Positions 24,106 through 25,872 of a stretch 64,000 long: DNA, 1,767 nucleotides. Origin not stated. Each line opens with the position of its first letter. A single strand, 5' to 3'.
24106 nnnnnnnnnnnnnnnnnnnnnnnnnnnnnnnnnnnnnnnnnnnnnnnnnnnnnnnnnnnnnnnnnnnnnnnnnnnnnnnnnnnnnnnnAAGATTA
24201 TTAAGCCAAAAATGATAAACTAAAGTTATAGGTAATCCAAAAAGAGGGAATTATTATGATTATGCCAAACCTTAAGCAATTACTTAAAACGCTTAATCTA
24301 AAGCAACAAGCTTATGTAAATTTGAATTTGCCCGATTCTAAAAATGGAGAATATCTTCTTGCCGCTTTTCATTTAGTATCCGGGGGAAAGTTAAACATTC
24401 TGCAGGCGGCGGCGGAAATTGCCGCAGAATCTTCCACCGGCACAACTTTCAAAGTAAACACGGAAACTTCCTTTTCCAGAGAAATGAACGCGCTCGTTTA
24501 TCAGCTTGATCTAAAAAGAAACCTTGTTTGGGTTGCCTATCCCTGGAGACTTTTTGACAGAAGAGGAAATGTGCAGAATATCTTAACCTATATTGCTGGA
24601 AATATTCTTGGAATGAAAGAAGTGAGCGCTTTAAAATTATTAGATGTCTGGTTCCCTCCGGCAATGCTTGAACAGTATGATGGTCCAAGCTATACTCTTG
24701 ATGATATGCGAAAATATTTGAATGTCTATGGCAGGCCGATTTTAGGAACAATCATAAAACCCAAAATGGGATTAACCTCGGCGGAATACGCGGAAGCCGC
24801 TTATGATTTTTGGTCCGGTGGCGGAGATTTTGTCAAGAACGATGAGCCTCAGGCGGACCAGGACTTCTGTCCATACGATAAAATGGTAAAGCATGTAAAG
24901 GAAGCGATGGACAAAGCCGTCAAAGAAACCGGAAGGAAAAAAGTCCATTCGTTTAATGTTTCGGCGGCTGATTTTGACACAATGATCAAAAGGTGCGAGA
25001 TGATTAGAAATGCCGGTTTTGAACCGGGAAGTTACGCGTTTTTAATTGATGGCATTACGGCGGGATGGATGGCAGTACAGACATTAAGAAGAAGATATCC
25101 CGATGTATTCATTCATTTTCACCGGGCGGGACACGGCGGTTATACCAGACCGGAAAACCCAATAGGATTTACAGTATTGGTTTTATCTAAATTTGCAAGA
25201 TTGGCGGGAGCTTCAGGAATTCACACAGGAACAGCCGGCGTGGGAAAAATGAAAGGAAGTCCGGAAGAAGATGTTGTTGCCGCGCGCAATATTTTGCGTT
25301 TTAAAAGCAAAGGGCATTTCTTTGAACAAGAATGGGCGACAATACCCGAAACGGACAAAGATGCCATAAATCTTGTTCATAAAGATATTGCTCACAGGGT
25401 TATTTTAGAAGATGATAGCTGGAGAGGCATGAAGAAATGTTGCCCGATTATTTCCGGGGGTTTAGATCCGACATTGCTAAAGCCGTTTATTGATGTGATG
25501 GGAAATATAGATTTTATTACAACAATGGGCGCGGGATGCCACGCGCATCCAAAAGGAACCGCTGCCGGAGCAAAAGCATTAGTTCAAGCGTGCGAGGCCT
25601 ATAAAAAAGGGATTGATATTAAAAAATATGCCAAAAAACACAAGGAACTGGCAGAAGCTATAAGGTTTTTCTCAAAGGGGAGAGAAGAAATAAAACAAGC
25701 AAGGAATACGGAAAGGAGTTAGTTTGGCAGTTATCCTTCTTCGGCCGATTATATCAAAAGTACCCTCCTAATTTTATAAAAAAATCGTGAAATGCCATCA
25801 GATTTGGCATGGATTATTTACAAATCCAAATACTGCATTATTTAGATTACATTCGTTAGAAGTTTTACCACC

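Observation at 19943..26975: A 47-codon head-plus-tail remnant of the S49-like protease gene lies 5.9 kb upstream of the intact copy, bracketing an AI-2E transporter, UPF0182 and the RuBisCO gene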

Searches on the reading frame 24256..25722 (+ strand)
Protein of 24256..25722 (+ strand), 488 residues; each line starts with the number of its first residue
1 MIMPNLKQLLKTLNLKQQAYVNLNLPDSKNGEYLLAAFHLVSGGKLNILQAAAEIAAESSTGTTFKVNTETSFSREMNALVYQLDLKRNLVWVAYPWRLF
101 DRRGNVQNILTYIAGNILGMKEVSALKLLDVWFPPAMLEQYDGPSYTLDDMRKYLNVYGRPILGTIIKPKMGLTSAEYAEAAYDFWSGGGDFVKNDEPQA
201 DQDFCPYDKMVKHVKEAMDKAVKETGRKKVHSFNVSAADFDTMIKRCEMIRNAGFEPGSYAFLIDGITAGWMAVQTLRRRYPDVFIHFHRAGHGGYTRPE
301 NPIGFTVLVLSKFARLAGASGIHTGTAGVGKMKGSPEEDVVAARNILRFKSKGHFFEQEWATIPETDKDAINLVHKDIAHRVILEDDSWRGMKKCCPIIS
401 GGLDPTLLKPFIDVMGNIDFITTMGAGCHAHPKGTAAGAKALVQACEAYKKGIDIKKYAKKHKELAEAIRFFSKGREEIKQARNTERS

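Call 8: search_protein_families(library=pfam, proteins=[window:24256-25722:+], max_evalue=0.01)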
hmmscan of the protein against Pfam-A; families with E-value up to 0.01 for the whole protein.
window:24256-25722:+ (488 aa): 2 families
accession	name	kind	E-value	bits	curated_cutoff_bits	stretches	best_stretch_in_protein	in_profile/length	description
PF00016.26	RuBisCO_large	-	1.1e-93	314.2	30.1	2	149-366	3-222/299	Ribulose bisphosphate carboxylase large chain, catalytic domain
PF02788.21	RuBisCO_large_N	-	6.5e-27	94.6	20.7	1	29-137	9-120/120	Ribulose bisphosphate carboxylase large chain, N-terminal domain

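Call 9: search_protein_families(library=ncbifam, proteins=[window:24256-25722:+], max_evalue=0.01)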
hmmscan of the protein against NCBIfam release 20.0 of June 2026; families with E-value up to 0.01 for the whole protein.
window:24256-25722:+ (488 aa): 6 families
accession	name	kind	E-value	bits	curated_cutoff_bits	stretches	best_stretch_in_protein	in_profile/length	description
NF010002.0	PRK13475.1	equivalog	2.2e-193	643.1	489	1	16-478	3-446/459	ribulose-bisphosphate carboxylase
NF003252.0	PRK04208.1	subfamily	2.9e-107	359.1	438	2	19-365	16-366/468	ribulose-bisphosphate carboxylase large subunit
TIGR03326.1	rubisco_III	equivalog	8.7e-103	344.4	497.45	1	20-469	2-423/426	type III ribulose-bisphosphate carboxylase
NF042437.1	OxoIsoapPDcar_OiaX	equivalog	2.8e-45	154.9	700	2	91-320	76-297/412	3-oxo-isoapionate-4-phosphate decarboxylase OiaX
NF007095.0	PRK09549.1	equivalog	4.5e-36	124.2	409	2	76-319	61-289/407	2,3-diketo-5-methylthiopentyl-1-phosphate enolase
TIGR03332.1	salvage_mtnW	equivalog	4.6e-28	98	513.6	2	74-320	58-295/407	2,3-diketo-5-methylthiopentyl-1-phosphate enolase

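Call 27: find_homologous_proteins(query=window:24256-25722:+)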
Query window:24256-25722:+ (488 aa): 2430 proteins with E <= 0.001 among 8000 candidates; the best 120 are listed.
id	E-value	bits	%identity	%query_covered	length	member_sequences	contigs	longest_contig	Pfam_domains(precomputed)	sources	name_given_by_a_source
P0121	0.0e+0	1125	100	100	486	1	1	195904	PF02788.22,PF00016.27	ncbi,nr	ncbi:MAG: ribulose-bisphosphate carboxylase [bacterium]|nr:ribulose-bisphosphate carboxylase [bacter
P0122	0.0e+0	1038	91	100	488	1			PF02788.22,PF00016.27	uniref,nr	uniref:RuBisCO long chain, Form II/III n=1 Tax=uncultured Candidatus Pacearchaeota archaeon TaxID=21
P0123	0.0e+0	1038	91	100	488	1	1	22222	PF02788.22,PF00016.27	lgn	-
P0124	0.0e+0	1034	91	99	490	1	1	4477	PF02788.22,PF00016.27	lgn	-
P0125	0.0e+0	1031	91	99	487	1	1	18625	PF02788.22,PF00016.27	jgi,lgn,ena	-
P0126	0.0e+0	1031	90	100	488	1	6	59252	PF02788.22,PF00016.27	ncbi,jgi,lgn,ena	-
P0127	0.0e+0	1030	91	99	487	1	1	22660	PF02788.22,PF00016.27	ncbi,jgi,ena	ncbi:MAG: ribulose-bisphosphate carboxylase [Candidatus Aenigmatarchaeota archaeon]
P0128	0.0e+0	1029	90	100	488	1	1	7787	PF02788.22,PF00016.27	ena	-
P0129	0.0e+0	1029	90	100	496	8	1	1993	PF02788.22,PF00016.27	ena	-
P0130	4.5e-298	1006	89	99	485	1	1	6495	PF02788.22,PF00016.27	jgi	-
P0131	4.3e-297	1003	89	99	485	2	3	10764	PF02788.22,PF00016.27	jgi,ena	-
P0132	4.8e-297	1003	89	99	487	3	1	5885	PF02788.22,PF00016.27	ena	-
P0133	9.2e-295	996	87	99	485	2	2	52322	PF02788.22,PF00016.27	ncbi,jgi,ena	-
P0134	9.6e-293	989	87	99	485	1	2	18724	PF02788.22,PF00016.27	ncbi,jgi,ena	-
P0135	9.9e-291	982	86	99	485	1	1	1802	PF02788.22,PF00016.27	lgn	-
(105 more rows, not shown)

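Call 28: find_encoding_contigs(protein=P0123, flank=10000, max_places=2)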
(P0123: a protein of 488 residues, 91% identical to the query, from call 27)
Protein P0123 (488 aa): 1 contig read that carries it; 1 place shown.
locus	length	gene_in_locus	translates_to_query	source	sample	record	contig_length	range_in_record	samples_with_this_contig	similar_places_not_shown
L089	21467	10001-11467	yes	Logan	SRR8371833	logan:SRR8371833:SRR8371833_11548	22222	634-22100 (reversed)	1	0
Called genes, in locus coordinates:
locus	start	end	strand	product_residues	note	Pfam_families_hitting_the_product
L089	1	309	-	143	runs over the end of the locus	?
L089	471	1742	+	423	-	PF13506:Glyco_transf_21, PF00535:Glycos_transf_2, PF10111:Glyco_tranf_2_2, PF13641:Glyco_tranf_2_3, PF13632:Glyco_trans_2_3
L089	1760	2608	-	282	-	PF00482:T2SSF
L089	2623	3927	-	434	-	PF00482:T2SSF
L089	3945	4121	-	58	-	-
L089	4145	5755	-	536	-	PF00437:T2SSE, PF27713:UCP018868 (weak)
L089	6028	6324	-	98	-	PF01200:Ribosomal_S28e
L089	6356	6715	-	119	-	PF01248:Ribosomal_L7Ae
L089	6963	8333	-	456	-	PF10633:NPCBM_assoc (weak)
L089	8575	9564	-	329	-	PF00814:TsaD, PF22521:HypF_C_2 (weak)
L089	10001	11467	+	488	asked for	PF02788:RuBisCO_large_N, PF00016:RuBisCO_large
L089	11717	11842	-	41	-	-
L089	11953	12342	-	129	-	PF18894:PhageMetallopep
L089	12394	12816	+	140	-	PF00164:Ribosom_S12_S23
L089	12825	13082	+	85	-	-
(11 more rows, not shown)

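Call 29: find_encoding_contigs(protein=P0126, flank=10000, max_places=3)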
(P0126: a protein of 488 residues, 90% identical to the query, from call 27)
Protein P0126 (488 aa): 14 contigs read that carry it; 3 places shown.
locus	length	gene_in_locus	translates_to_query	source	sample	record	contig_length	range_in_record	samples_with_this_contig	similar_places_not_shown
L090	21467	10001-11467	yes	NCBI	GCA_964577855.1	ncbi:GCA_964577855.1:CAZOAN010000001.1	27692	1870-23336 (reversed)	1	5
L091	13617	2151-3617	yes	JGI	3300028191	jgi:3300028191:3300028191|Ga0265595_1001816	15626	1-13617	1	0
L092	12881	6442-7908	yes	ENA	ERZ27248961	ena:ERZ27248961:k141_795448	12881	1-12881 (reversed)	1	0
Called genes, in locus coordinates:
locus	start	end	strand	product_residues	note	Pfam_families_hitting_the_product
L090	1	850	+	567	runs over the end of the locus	PF03485:Arg_tRNA_synt_N, PF00750:tRNA-synt_1d, PF05746:DALR_1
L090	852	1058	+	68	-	-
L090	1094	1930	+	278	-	PF01207:Dus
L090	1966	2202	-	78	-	-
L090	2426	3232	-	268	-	PF01978:TrmB, PF11495:TrmB_EBD_N (weak)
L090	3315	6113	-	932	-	PF00133:tRNA-synt_1, PF09334:tRNA-synt_1g (faint), PF08264:Anticodon_1, PF19302:DUF5915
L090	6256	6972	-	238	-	PF00590:TP_methylase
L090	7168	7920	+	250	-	PF02535:Zip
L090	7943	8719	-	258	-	PF01261:AP_endonuc_2, PF03851:UvdE (weak)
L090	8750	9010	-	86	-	-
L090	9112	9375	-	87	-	-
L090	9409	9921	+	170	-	PF01300:Sua5_yciO_yrdC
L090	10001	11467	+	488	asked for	PF02788:RuBisCO_large_N, PF00016:RuBisCO_large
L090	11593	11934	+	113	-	-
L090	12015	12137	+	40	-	-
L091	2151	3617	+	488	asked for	PF02788:RuBisCO_large_N, PF00016:RuBisCO_large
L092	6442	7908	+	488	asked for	PF02788:RuBisCO_large_N, PF00016:RuBisCO_large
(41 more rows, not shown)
